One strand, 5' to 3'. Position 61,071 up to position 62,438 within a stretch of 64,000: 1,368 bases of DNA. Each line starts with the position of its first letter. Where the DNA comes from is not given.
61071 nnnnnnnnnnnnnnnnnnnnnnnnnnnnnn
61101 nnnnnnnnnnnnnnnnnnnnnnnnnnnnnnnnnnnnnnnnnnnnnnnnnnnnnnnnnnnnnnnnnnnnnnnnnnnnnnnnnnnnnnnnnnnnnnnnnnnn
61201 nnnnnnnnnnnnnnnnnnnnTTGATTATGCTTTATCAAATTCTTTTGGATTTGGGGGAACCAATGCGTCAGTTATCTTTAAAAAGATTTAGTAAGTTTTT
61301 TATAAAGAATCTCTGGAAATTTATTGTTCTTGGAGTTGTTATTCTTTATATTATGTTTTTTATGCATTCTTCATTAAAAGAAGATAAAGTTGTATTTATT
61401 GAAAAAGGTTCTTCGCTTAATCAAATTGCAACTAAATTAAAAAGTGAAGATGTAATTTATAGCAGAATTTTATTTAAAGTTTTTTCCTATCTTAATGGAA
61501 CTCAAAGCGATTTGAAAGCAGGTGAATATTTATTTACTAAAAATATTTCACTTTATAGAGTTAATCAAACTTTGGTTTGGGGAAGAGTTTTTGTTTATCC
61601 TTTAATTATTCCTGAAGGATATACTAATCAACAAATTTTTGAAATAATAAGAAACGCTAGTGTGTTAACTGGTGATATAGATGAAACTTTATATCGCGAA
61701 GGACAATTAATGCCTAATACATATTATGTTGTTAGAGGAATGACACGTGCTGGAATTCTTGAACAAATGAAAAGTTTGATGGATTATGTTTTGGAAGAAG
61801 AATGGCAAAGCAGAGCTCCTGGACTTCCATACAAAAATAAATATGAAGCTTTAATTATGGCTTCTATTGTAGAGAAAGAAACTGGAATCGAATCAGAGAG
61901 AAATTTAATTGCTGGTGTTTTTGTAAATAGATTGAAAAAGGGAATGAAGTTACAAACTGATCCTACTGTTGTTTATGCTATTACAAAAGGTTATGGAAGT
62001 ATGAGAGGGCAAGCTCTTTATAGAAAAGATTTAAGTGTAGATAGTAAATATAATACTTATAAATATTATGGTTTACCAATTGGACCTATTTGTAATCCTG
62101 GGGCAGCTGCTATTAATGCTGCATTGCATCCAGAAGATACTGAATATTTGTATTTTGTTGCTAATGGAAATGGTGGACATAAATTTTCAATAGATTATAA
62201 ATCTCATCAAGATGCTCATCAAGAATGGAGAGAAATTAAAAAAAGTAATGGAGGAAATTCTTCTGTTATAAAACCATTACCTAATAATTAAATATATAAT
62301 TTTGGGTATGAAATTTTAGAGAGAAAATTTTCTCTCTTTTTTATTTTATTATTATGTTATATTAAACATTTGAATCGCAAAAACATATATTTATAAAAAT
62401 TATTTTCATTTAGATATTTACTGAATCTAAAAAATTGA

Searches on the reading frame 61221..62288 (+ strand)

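Call 62: search_protein_families(library=pfam, proteins=[window:61221-62288:+], max_evalue=0.00001)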
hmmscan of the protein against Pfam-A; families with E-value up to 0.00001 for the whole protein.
window:61221-62288:+ (356 aa): 1 family
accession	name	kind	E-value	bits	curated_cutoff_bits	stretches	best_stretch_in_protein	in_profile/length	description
PF02618.21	YceG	-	6e-83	278.9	32.4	1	58-334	1-274/275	YceG-like family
